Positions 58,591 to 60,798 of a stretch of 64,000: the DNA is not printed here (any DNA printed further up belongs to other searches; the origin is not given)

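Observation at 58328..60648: Coiled-coil protein translationally coupled to a HerA/DUF87-type ATPase with C-terminal winged helix, directly upstream of the GC island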

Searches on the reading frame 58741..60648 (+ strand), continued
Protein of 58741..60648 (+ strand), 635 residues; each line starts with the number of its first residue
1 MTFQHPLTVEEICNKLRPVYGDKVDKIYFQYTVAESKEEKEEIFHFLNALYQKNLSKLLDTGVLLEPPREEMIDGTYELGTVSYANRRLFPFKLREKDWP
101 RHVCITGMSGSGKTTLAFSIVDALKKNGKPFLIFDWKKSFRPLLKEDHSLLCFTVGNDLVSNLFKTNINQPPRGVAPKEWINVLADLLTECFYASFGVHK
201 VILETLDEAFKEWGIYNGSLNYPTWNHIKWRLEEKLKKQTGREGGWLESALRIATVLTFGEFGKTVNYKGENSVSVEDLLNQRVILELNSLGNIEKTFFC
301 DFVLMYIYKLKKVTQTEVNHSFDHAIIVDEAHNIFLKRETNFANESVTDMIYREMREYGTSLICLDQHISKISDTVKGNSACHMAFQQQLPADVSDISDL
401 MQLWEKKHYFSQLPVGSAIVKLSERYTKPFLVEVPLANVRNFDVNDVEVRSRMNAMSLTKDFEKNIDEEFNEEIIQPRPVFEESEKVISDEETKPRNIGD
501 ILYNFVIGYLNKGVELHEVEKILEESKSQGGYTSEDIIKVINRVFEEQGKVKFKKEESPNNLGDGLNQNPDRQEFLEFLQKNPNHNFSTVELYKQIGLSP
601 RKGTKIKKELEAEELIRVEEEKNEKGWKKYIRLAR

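Call 17: search_solved_structures(query=window:58741-60648:+, max_evalue=1, show_alignments=2)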
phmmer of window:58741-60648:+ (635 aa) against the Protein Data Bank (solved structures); distinct sequences matched with E-value up to 1: 11.
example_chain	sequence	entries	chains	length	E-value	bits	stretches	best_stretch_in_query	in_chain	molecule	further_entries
3cmu_A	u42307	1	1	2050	1.5e-07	33.3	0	101-144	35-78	Protein recA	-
3cmt_A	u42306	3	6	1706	3.5e-06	28.8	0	101-144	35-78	Protein recA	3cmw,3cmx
3cmv_A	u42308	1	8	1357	7.9e-05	24.3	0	101-144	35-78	Protein recA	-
4d2i_A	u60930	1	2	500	0.042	15.3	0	322-420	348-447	HERA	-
2yvu_A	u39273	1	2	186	0.12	13.7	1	103-135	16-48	Probable adenylyl-sulfate kinase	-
4eun_A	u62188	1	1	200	0.18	13.2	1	94-123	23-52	thermoresistant glucokinase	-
8ziq_M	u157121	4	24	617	0.29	12.5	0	324-381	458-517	HerA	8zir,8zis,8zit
2vf7_A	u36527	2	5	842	0.32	12.4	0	104-180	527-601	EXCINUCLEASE ABC, SUBUNIT A. | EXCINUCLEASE ABC SUBUNIT A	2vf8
4lg2_A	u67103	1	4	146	0.63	11.4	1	320-415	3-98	Polymerase cofactor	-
3uie_A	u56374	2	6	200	0.72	11.2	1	103-137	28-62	Adenylyl-sulfate kinase 1, chloroplastic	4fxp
8wiv_A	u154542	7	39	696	0.89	10.9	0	324-388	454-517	Helicase HerA central domain-containing protein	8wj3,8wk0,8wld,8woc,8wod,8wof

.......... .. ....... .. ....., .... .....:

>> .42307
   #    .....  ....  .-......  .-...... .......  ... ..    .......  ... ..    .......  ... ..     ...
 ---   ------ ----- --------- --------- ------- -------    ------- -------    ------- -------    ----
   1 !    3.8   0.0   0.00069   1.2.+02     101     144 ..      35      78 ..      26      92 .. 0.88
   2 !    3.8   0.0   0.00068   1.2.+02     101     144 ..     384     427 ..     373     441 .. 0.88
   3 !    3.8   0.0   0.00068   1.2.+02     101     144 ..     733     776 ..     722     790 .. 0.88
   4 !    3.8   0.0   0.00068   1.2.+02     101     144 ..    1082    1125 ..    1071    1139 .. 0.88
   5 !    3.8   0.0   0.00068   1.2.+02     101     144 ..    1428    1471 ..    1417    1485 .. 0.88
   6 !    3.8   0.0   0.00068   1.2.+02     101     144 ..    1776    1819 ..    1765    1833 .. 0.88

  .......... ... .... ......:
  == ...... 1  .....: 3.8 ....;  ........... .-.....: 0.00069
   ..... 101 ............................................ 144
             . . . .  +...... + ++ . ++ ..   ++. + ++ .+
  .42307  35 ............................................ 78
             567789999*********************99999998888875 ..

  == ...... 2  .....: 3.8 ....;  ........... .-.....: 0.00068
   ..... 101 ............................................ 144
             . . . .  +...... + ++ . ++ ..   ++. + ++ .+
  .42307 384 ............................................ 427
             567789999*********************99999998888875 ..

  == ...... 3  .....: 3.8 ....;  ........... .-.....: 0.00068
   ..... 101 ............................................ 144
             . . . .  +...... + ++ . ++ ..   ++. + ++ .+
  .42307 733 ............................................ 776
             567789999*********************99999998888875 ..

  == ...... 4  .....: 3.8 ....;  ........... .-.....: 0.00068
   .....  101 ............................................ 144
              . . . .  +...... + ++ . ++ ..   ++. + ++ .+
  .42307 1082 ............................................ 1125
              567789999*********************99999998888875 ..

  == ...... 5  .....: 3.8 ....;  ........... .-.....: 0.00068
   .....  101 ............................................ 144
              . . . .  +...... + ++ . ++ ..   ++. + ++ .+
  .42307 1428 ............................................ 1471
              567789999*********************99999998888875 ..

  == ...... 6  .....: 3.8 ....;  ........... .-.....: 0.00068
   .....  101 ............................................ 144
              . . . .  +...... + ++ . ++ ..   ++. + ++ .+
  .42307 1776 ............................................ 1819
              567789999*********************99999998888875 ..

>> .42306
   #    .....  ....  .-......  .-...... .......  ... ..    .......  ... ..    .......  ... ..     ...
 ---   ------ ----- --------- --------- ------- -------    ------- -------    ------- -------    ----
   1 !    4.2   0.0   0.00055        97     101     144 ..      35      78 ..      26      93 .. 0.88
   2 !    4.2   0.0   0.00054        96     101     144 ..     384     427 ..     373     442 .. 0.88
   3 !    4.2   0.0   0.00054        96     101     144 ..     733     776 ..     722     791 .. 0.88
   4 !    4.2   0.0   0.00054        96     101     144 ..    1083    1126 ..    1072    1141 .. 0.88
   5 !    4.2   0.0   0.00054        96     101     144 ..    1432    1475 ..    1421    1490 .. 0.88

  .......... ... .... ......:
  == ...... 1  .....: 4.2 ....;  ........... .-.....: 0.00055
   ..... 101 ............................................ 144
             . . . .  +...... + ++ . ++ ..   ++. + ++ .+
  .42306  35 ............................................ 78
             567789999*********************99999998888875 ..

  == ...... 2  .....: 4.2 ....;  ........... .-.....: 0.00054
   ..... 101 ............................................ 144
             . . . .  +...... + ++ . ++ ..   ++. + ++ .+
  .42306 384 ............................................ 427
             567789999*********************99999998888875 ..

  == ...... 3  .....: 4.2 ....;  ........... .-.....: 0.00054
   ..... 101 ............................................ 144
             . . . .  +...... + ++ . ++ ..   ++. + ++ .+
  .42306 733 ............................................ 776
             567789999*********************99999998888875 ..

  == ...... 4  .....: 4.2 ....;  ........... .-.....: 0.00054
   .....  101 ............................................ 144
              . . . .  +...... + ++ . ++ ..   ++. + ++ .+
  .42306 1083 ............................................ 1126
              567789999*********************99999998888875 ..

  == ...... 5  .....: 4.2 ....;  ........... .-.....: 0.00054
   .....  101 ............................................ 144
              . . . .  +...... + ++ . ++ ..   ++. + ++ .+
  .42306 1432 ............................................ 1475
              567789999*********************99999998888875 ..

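Call 35: search_protein_representatives(protein=window:58741-60648:+)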
Query: 635 residues. Proteins with E-value up to 0.001 (for the whole library): 3381; up to 1e-10: 1258; up to 1e-30: 299. The best 150 are listed.
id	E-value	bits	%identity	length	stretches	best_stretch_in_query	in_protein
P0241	3.0e-230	782.1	71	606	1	5-474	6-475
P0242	2.0e-223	759.6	57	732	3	5-473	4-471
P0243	8.1e-223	757.6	60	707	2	4-480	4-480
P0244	2.8e-188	643.5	52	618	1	4-632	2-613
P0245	6.3e-186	635.7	66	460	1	2-411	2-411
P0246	3.4e-180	616.8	55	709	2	5-456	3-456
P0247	3.2e-178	610.3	55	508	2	108-559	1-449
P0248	8.2e-173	592.4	54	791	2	7-456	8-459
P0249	5.1e-171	586.5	59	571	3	147-493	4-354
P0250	2.1e-166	571.2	45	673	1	8-633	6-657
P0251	1.2e-161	555.5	47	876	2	7-453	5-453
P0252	6.7e-154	529.9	66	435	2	232-474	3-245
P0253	3.8e-152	524.1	44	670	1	8-634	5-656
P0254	1.1e-151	522.6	55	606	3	151-490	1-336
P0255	1.3e-142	492.7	63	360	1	2-351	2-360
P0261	4.9e-90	319.0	39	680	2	9-455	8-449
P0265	3.2e-87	309.7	38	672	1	10-459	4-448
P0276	1.2e-78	281.3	38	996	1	8-456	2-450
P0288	7.9e-72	258.8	34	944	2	63-456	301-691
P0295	2.1e-69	250.8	32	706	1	8-456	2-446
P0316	3.8e-65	236.8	31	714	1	9-459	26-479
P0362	4.3e-52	193.7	32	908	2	62-435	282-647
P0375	2.4e-50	187.9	30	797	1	58-449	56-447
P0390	5.9e-48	180.0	31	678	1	5-454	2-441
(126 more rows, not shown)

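Call 36: search_protein_families(library=pfam, proteins=[P0250, P0261, P0265, P0276, P0288, P0295, P0316, P0362, P0375, P0390], max_evalue=0.001)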
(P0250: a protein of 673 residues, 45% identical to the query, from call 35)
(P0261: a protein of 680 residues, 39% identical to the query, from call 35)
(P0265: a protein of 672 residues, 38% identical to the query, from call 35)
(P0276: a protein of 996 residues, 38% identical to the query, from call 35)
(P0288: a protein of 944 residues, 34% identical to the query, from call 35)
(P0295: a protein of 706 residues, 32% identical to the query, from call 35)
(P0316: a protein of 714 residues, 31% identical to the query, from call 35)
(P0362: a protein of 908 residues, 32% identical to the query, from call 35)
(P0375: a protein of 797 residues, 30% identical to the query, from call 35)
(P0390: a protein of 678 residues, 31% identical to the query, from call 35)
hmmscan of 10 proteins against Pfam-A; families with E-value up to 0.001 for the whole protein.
P0250 (673 aa): 3 families
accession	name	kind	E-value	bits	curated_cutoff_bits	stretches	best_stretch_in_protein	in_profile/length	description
PF01935.23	DUF87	-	1.6e-10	41.9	23.2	1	99-307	23-217/220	Helicase HerA, central domain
PF13401.12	AAA_22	-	0.00067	20.4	27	0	285-361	52-107/130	AAA domain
PF05707.18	Zot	-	0.00084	19.3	20.3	0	328-380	84-136/197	Zonular occludens toxin (Zot)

P0261 (680 aa): 1 family
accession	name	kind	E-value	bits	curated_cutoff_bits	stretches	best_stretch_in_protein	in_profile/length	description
PF01935.23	DUF87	-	4.4e-09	37.2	23.2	1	100-156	24-83/220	Helicase HerA, central domain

P0265 (672 aa): 4 families
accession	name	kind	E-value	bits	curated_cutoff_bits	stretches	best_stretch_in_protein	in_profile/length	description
PF01935.23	DUF87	-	5.5e-11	43.4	23.2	1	73-162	3-96/220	Helicase HerA, central domain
PF13401.12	AAA_22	-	8.7e-06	26.5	27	0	96-126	7-37/130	AAA domain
PF19044.6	P-loop_TraG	-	0.00015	21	25.8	0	98-326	33-265/413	TraG P-loop domain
PF01580.24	FtsK_SpoIIIE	-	0.00031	20.7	24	1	92-124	39-69/221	FtsK/SpoIIIE family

P0276 (996 aa): 5 families
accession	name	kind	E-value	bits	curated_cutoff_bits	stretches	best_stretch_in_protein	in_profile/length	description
PF01935.23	DUF87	-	1.9e-10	41.7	23.2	1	72-156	2-83/220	Helicase HerA, central domain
PF01368.27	DHH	-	2.4e-08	34.7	28.1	1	686-787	2-102/125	DHH family, N-terminal domain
PF02272.25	DHHA1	-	6.5e-08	33.4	25.9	1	926-995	27-96/102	DHHA1 domain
PF19044.6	P-loop_TraG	-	0.0001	21.5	25.8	0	98-167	33-95/413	TraG P-loop domain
PF01580.24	FtsK_SpoIIIE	-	0.00093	19.1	24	0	49-124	3-69/221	FtsK/SpoIIIE family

P0288 (944 aa): 3 families
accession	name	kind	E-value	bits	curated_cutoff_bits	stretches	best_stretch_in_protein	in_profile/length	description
PF01935.23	DUF87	-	4.6e-09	37.1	23.2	1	329-510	13-170/220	Helicase HerA, central domain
PF20720.3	nSTAND3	-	0.00038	20.6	27.2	0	336-370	15-50/155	Novel STAND NTPase 3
PF19044.6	P-loop_TraG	-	0.00093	18.4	25.8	0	339-405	30-94/413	TraG P-loop domain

P0295 (706 aa): 2 families
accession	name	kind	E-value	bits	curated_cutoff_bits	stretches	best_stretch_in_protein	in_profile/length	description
PF01935.23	DUF87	-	1e-05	26.2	23.2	1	74-138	4-68/220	Helicase HerA, central domain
PF19044.6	P-loop_TraG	-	2e-05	23.8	25.8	0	267-386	209-328/413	TraG P-loop domain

P0316 (714 aa): 4 families
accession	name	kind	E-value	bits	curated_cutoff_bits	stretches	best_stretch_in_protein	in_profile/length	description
PF01935.23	DUF87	-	1.9e-15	58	23.2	1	97-324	3-216/220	Helicase HerA, central domain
PF05872.18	HerA_C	-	7.4e-06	25.3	22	1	114-171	17-74/502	Helicase HerA-like C-terminal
PF10412.15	TrwB_AAD_bind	-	0.00059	19.3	20.5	0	116-158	13-55/387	Type IV secretion-system coupling protein DNA-binding domain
PF20720.3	nSTAND3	-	0.00069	19.8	27.2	0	118-165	17-64/155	Novel STAND NTPase 3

P0362 (908 aa): 3 families
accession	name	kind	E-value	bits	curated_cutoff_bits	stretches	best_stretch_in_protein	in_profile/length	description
PF01935.23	DUF87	-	9.4e-06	26.3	23.2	1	299-402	3-102/220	Helicase HerA, central domain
PF19044.6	P-loop_TraG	-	2e-05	23.9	25.8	1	321-621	30-341/413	TraG P-loop domain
PF10412.15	TrwB_AAD_bind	-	2.1e-05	24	20.5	1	321-372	16-68/387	Type IV secretion-system coupling protein DNA-binding domain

P0375 (797 aa): 5 families
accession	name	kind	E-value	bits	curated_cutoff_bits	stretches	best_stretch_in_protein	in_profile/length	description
PF01935.23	DUF87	-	1.6e-11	45.2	23.2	1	97-167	22-86/220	Helicase HerA, central domain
PF19044.6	P-loop_TraG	-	6.6e-08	32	25.8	1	99-167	30-94/413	TraG P-loop domain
PF05872.18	HerA_C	-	2.3e-05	23.7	22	0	317-429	254-372/502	Helicase HerA-like C-terminal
PF12846.13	AAA_10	-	4.5e-05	23.1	27.5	0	302-419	221-340/362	AAA-like domain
PF13401.12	AAA_22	-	0.0009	20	27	0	99-130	6-37/130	AAA domain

P0390 (678 aa): 6 families
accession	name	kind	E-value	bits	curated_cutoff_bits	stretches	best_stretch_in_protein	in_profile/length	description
PF01935.23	DUF87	-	1e-13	52.4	23.2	1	83-298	8-217/220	Helicase HerA, central domain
PF19044.6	P-loop_TraG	-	4.8e-10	39.1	25.8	1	96-183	28-114/413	TraG P-loop domain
PF05872.18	HerA_C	-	2.8e-07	30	22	0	88-132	12-56/502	Helicase HerA-like C-terminal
PF10412.15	TrwB_AAD_bind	-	0.00024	20.6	20.5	1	97-137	15-55/387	Type IV secretion-system coupling protein DNA-binding domain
PF13401.12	AAA_22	-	0.0008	20.2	27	0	98-207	6-81/130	AAA domain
PF20720.3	nSTAND3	-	0.0009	19.4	27.2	0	95-130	15-50/155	Novel STAND NTPase 3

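Call 41: predict_structure(alignment_id=A1)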
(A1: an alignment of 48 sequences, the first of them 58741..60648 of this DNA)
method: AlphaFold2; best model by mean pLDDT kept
length: 635 residues; sequences in the alignment: 48
mean_pLDDT: 75.7   pTM: 0.59
mean pLDDT of the five models: 75.7, 72.7, 72.4, 70.0, 69.8
residues with pLDDT >= 90: 138; 70-90: 329; 50-70: 68; < 50: 100
segments of 3 or more residues with pLDDT < 50: 1-4, 62-65, 340-343, 370-398, 406-427, 481-495, 551-568
pLDDT, mean of each block of 10 residues (from residue 1): 57 77 85 86 83 65 53 75 72 77 69 83 88 92 87 89 88 92 90 88 95 91 93 92 91 92 88 84 92 90 90 71 84 63 58 71 70 39 41 46 49 44 47 75 87 80 79 71 38 53 81 80 81 82 71 32 46 90 87 89 90 89 82 84
secondary structure, 60 per line:
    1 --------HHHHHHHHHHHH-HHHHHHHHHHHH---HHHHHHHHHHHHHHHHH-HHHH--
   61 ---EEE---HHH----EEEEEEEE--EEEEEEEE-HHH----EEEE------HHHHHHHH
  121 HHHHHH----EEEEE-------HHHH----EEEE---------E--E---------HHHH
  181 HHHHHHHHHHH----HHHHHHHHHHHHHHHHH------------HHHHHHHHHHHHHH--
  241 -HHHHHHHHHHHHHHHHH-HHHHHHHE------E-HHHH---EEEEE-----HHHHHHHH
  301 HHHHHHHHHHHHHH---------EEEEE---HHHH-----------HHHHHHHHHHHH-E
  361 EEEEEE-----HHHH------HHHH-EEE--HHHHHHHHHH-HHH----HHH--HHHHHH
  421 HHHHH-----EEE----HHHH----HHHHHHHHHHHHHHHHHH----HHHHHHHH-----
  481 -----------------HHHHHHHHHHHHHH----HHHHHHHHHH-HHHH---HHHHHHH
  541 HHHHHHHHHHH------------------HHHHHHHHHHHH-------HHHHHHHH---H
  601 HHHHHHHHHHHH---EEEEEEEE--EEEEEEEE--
elements in order: H9-20 H22-33 H37-53 H55-58 E64-66 E77-84 E87-94 E103-106 H113-126 E131-135 H143-146 E151-154 H177-191 H196-212 H225-238 H242-258 H260-266 H276-279 E283-287 H293-314 E324-328 H332-335 H347-358 E360-366 H372-375 H382-385 E387-389 H392-401 H415-425 E431-433 H438-441 H446-463 H468-475 H498-511 H516-525 H527-530 H534-551 H570-581 H589-596 H600-612 E616-623 E626-633

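Call 44: find_related_loci(query=A4, collection=genome_contigs, flank=7000)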
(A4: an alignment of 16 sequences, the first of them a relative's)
Query A4 (680 aa) in genome_contigs; peptide patterns used: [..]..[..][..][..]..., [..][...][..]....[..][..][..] (x = any residue, [..] = any of these).
449 stretches matched a pattern; 406 encode a relative of the query (tblastn E <= 1e-3); the best 80 are kept; 80 distinct loci.
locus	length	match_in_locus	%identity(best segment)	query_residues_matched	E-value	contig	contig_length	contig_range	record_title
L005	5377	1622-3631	52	7-677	0e+0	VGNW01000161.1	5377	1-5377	MAG: Chloroflexi bacterium isolate M_DeepCast_200m_m2_194 M_DeepCast_200m_m2_194_Ga0194113_10032792, whole genome shotgu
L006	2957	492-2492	51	7-677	0e+0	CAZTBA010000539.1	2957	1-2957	MAG TPA_asm: uncultured bacterium isolate SRP323688_co1_241 genome assembly, contig: NODE_43471_length_2957_cov_4.559614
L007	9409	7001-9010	51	5-679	0e+0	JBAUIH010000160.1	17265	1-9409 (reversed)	MAG: Candidatus Aminicenantales bacterium isolate MFD09513_ilm_asm_bin8 k127_20970, whole genome shotgun sequence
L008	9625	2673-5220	52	7-664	0e+0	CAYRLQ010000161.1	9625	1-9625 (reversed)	MAG TPA_asm: uncultured Nitrospiraceae bacterium isolate binchicken_co100_346 genome assembly, contig: NODE_11441_length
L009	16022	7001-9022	50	3-677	0e+0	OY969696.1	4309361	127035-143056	MAG: Candidatus Aminicenantes bacterium isolate MFD04408.bin.1.14 genome assembly, chromosome: 1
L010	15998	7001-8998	50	5-671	0e+0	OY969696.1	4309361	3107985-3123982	MAG: Candidatus Aminicenantes bacterium isolate MFD04408.bin.1.14 genome assembly, chromosome: 1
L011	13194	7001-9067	49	7-679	0e+0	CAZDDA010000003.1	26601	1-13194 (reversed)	MAG TPA_asm: uncultured Thermotogae bacterium isolate binchicken_co334_192 genome assembly, contig: NODE_2976_length_266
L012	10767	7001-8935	51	30-676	0e+0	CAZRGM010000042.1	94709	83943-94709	MAG TPA_asm: uncultured Eubacteriales bacterium isolate SRP067234_co1_329 genome assembly, contig: k99_334344, whole gen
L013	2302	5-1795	54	60-663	0e+0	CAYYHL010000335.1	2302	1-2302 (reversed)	MAG TPA_asm: uncultured Clostridia bacterium isolate SRP239594_co1_38 genome assembly, contig: NODE_49749_length_2302_co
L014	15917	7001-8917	50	7-654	0e+0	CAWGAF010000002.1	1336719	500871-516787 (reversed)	MAG: uncultured Chloroflexia bacterium isolate MFD04408.bin.2.19 genome assembly, contig: contig_36051, whole genome sho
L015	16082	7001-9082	50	5-675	0e+0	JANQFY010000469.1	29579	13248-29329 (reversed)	MAG: Sedimentisphaerales bacterium isolate PL23b_bin.22 k99_277790, whole genome shotgun sequence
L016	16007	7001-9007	51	8-654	0e+0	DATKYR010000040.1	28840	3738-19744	MAG TPA_asm: Sedimentisphaerales bacterium isolate SMAG_U14224 k141_2684296, whole genome shotgun sequence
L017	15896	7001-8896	50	7-647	0e+0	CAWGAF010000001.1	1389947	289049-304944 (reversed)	MAG: uncultured Chloroflexia bacterium isolate MFD04408.bin.2.19 genome assembly, contig: contig_17373, whole genome sho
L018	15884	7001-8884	50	7-646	0e+0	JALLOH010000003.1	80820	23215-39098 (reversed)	Acidobacteriia bacterium AH_259_A11_L15 NODE_3_length_80820_cov_11523.2, whole genome shotgun sequence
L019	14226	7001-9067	49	8-679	0e+0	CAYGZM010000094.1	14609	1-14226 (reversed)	MAG TPA_asm: uncultured Pirellulales bacterium isolate ERP119294_co1_448 genome assembly, contig: NODE_5396_length_14609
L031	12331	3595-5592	44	9-673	0e+0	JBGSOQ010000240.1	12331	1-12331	MAG: Ignavibacteriaceae bacterium isolate JTS-AC284 k141_3330593, whole genome shotgun sequence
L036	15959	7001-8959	45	7-664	0e+0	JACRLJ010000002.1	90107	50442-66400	MAG: Candidatus Hydrogenedentota bacterium isolate NC_groundwater_1878_Pr3_B-0.1um_59_9 SR2-18-B1_coassembly_12514, whol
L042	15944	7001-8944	48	8-647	0e+0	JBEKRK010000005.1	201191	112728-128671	MAG: Sedimentisphaerales bacterium isolate SPRUCE 509 SPRUCE_509_5, whole genome shotgun sequence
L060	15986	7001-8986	41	9-676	1e-171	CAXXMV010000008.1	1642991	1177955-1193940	MAG: bacterium isolate 9002e436-2430-43f7-8519-11165d71275e genome assembly, contig: contig_8, whole genome shotgun sequ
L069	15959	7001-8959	41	8-667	3e-164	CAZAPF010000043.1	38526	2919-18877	MAG TPA_asm: uncultured Verrucomicrobiota bacterium isolate binchicken_co141_199 genome assembly, contig: NODE_4661_leng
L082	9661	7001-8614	45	14-556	4e-156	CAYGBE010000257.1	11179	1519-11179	MAG TPA_asm: uncultured archaeon isolate ERP108616_co1_335 genome assembly, contig: k119_1113406, whole genome shotgun s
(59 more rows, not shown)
